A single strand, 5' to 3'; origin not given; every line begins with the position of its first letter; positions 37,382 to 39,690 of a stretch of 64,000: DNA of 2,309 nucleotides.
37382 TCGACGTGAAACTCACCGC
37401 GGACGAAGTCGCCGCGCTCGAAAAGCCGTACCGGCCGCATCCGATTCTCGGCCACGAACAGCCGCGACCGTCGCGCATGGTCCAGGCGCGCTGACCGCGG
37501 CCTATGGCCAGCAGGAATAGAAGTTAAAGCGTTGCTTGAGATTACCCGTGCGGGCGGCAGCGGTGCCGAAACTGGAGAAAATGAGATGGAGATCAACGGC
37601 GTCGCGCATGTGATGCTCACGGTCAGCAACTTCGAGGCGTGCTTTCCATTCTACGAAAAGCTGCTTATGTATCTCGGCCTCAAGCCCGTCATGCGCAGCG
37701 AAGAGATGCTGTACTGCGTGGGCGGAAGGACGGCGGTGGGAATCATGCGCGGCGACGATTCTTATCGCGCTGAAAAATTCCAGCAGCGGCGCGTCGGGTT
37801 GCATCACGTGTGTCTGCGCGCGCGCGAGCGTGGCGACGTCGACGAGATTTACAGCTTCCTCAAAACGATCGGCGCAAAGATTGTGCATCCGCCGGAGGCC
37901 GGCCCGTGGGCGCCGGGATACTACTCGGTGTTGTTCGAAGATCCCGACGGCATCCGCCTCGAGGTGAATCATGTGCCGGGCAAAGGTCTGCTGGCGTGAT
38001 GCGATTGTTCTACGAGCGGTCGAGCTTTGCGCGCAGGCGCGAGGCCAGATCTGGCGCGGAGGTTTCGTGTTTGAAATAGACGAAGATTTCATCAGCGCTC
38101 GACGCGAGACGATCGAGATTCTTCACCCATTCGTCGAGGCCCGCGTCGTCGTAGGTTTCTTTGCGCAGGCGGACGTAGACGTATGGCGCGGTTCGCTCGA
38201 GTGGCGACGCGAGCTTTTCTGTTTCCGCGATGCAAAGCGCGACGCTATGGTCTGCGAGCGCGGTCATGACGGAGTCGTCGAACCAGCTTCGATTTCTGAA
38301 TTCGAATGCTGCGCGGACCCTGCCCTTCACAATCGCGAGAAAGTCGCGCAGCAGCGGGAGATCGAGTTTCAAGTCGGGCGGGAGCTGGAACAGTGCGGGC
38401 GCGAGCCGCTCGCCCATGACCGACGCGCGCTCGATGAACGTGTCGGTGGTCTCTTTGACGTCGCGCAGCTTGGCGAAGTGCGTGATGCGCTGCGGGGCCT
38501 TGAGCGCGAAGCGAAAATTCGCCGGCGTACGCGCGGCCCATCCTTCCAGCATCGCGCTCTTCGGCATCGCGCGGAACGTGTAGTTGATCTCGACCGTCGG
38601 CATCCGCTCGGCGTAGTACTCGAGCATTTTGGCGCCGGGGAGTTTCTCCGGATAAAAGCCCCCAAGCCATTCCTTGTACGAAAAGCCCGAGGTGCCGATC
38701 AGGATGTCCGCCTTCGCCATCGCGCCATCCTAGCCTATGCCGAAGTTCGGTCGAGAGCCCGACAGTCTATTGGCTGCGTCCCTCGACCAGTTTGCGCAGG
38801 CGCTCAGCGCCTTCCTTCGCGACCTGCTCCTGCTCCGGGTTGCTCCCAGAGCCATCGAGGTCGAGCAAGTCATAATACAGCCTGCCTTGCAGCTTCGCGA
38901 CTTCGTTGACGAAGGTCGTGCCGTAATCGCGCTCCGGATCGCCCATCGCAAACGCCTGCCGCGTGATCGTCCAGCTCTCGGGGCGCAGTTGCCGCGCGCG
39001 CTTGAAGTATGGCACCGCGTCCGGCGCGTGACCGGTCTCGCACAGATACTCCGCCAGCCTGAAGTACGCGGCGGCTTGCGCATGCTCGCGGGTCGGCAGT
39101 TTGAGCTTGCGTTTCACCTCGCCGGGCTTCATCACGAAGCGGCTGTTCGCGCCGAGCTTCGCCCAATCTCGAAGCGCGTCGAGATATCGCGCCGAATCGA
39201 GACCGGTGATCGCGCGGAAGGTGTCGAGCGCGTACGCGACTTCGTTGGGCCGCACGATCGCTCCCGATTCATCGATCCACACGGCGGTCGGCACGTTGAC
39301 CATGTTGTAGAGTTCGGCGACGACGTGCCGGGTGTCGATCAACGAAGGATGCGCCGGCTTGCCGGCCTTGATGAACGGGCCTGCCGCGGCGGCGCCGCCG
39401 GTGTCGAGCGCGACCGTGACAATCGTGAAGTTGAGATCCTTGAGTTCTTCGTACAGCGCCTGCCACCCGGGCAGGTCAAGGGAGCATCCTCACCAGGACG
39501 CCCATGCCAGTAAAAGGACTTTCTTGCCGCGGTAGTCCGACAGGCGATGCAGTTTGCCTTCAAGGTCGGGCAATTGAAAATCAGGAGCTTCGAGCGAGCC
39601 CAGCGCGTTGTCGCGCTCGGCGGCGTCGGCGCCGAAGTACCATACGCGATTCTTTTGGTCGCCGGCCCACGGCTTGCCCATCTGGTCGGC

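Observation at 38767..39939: Candidate selenoprotein: redoxin/TlpA-like gene with in-frame UGA at the redox-active Cys position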

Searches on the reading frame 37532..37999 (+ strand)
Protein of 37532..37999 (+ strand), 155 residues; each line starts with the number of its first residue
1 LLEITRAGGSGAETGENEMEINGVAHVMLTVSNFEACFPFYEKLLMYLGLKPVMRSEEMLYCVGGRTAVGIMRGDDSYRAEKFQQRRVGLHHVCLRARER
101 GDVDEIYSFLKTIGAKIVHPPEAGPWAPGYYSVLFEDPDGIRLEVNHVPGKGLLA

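Call 24: search_protein_families(library=pfam, proteins=[window:37532-37999:+], max_evalue=0.00001)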
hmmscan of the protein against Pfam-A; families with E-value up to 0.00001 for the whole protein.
window:37532-37999:+ (155 aa): 1 family
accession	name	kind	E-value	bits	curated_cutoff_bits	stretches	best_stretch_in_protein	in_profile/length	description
PF00903.31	Glyoxalase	-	1.7e-14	54.7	20.6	1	24-145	2-121/121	Glyoxalase/Bleomycin resistance protein/Dioxygenase superfamily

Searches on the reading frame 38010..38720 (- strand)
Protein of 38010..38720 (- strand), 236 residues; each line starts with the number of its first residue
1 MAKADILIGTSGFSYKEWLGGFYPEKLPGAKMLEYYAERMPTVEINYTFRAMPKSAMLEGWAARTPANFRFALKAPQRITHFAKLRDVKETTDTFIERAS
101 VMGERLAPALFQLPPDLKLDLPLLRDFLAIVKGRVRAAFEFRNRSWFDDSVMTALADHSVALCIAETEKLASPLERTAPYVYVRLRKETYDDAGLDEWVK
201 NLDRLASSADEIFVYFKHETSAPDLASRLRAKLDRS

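Call 24: search_protein_families(library=pfam, proteins=[window:38010-38720:-], max_evalue=0.00001)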
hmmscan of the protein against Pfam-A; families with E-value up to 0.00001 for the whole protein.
window:38010-38720:- (236 aa): 1 family
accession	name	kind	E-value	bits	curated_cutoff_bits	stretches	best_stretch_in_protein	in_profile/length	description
PF01904.24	DUF72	-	1.7e-58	198.6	25.3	1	23-231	1-216/217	Protein of unknown function DUF72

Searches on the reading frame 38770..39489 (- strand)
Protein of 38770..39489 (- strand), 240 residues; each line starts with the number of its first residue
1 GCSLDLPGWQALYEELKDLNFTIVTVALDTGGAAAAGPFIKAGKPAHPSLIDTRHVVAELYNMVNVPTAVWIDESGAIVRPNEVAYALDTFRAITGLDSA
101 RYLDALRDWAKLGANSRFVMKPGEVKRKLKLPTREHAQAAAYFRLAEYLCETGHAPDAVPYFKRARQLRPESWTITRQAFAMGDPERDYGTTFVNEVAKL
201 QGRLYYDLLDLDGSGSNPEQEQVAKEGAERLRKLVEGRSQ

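Call 15: find_related_loci(query=A1, collection=genome_contigs, flank=3000)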
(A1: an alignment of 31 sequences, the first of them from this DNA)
Query A1 (240 aa) in genome_contigs; peptide patterns used: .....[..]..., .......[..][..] (x = any residue, [..] = any of these).
395 stretches matched a pattern; 389 encode a relative of the query (tblastn E <= 1e-3); the best 80 are kept; 80 distinct loci.
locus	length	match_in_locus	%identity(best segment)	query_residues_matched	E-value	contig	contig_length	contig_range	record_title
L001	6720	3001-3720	98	1-240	1e-159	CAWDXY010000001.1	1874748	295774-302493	MAG: uncultured delta proteobacterium isolate MFD01248.bin.1.21 genome assembly, contig: contig_13844, whole genome shot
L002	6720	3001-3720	97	1-240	1e-157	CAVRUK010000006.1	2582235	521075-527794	MAG: uncultured delta proteobacterium isolate MFD02248.bin.1.51 genome assembly, contig: contig_9513, whole genome shotg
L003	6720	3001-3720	95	1-240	2e-156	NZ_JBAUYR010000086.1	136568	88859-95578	MAG: Candidatus Binatus sp. isolate MFD06940_ilm_asm_bin44 k127_282924, whole genome shotgun sequence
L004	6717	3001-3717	95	1-239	6e-156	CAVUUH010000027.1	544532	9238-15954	MAG: uncultured delta proteobacterium isolate MFD00964.bin.2.3 genome assembly, contig: contig_23152, whole genome shotg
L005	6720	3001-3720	94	1-240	8e-155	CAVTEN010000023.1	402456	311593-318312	MAG: uncultured delta proteobacterium isolate MFD00964.bin.2.270 genome assembly, contig: contig_33754, whole genome sho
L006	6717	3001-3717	94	1-239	6e-154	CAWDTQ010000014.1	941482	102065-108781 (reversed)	MAG: uncultured delta proteobacterium isolate MFD05377.bin.2.158 genome assembly, contig: contig_70093, whole genome sho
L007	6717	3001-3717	94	1-239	1e-153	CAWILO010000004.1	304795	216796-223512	MAG: uncultured delta proteobacterium isolate MFD03346.bin.1.66 genome assembly, contig: contig_14124, whole genome shot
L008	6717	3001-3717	93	1-239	8e-153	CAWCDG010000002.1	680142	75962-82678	MAG: uncultured delta proteobacterium isolate MFD09286.bin.2.99 genome assembly, contig: contig_16316, whole genome shot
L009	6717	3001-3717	93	1-239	2e-152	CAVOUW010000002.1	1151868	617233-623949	MAG: uncultured delta proteobacterium isolate MFD10064.bin.1.24 genome assembly, contig: contig_896, whole genome shotgu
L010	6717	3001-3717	93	1-239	2e-152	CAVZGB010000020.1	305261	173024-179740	MAG: uncultured delta proteobacterium isolate MFD05521.bin.1.220 genome assembly, contig: contig_78559, whole genome sho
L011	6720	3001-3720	92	1-240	7e-152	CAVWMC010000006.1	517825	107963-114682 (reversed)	MAG: uncultured delta proteobacterium isolate MFD04463.bin.1.288 genome assembly, contig: contig_31874, whole genome sho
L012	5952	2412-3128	91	1-239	2e-150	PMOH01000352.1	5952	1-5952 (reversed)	MAG: Deltaproteobacteria bacterium isolate palsa_1089 73.20110600_P1M.15_contig_53180, whole genome shotgun sequence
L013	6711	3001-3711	91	1-237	8e-149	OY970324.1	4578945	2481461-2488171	MAG: uncultured delta proteobacterium isolate MFD05502.bin.1.132 genome assembly, chromosome: 1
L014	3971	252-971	91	1-240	1e-150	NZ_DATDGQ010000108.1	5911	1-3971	MAG: Candidatus Binatus sp. isolate SMAG_U256 k141_99283, whole genome shotgun sequence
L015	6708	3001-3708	91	1-236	7e-148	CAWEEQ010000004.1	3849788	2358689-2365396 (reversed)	MAG: uncultured delta proteobacterium isolate MFD01138.bin.1.15 genome assembly, contig: contig_9436, whole genome shotg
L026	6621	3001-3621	56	1-207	4e-76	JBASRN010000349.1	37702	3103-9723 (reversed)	MAG: Blastocatellia bacterium isolate MFD13521_ilm_asm_bin1 k127_174595, whole genome shotgun sequence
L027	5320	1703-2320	55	1-206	6e-76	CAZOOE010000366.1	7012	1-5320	MAG TPA_asm: uncultured Clostridia bacterium isolate SRP273308_co1_75 genome assembly, contig: NODE_18089_length_7012_co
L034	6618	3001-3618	54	1-206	3e-75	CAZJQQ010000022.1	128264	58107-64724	MAG TPA_asm: uncultured Clostridia bacterium isolate SRP119689_co1_191 genome assembly, contig: NODE_109_length_128264_c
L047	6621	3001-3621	54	1-207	4e-74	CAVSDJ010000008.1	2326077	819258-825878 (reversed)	MAG: Blastocatellia bacterium isolate MFD01916.bin.3.112 genome assembly, contig: contig_6494, whole genome shotgun sequ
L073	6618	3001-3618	55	1-206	1e-72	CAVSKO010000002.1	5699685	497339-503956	MAG: Blastocatellia bacterium isolate MFD09212.bin.1.217 genome assembly, contig: contig_268, whole genome shotgun seque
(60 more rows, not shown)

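Call 79: search_protein_families(library=pfam, proteins=[L034:2-1027:+, L073:294-1004:+, L027:626-997:+, L047:3889-4428:+, L026:2497-2997:+], max_evalue=0.001)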
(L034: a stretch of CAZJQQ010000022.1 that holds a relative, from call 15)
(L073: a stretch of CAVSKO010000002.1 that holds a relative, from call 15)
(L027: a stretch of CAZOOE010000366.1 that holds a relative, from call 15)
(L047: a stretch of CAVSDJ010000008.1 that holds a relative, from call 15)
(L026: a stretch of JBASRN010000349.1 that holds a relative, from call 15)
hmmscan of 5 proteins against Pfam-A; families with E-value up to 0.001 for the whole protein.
L034:2-1027:+ (341 aa): 1 family
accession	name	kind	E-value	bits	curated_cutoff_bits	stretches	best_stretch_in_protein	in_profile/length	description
PF00115.25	COX1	-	1.4e-95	321.1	34.8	1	2-269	167-436/436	Cytochrome C and Quinol oxidase polypeptide I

L073:294-1004:+ (236 aa): 1 family
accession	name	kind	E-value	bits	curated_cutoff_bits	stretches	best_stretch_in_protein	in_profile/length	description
PF00510.24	COX3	-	2.7e-17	63.9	23.8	2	169-233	193-257/258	Cytochrome c oxidase subunit III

L027:626-997:+ (123 aa): 1 family
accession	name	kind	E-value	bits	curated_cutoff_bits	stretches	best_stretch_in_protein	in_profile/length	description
PF03626.19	COX4_pro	-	3e-14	53.6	28.9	1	36-105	2-71/72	Prokaryotic Cytochrome C oxidase subunit IV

L047:3889-4428:+ (179 aa): 3 families
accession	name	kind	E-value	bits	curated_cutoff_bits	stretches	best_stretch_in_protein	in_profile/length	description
PF01799.25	Fer2_2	-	5.8e-32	110.1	30.3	1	84-157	1-75/75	[2Fe-2S] binding domain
PF00111.32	Fer2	-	9.8e-10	38.7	21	1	17-65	2-50/77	2Fe-2S iron-sulfur cluster binding domain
PF13085.11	Fer2_3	-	0.00011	22.6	27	1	29-89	27-90/107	2Fe-2S iron-sulfur cluster binding domain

L026:2497-2997:+ (167 aa): 2 families
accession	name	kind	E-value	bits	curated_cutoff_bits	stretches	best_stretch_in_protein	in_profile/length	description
PF00578.27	AhpC-TSA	-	1.5e-05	25.4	26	1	135-166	4-35/124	AhpC/TSA family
PF08534.16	Redoxin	-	3e-05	24.3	26.6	1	135-167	5-40/148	Redoxin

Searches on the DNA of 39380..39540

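Call 73: search_rna_families(source=window, start=39380, end=39540, threshold=evalue, max_evalue=10, show_alignments=2)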
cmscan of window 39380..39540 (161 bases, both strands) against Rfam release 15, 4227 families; matches with E-value up to 10: 0.
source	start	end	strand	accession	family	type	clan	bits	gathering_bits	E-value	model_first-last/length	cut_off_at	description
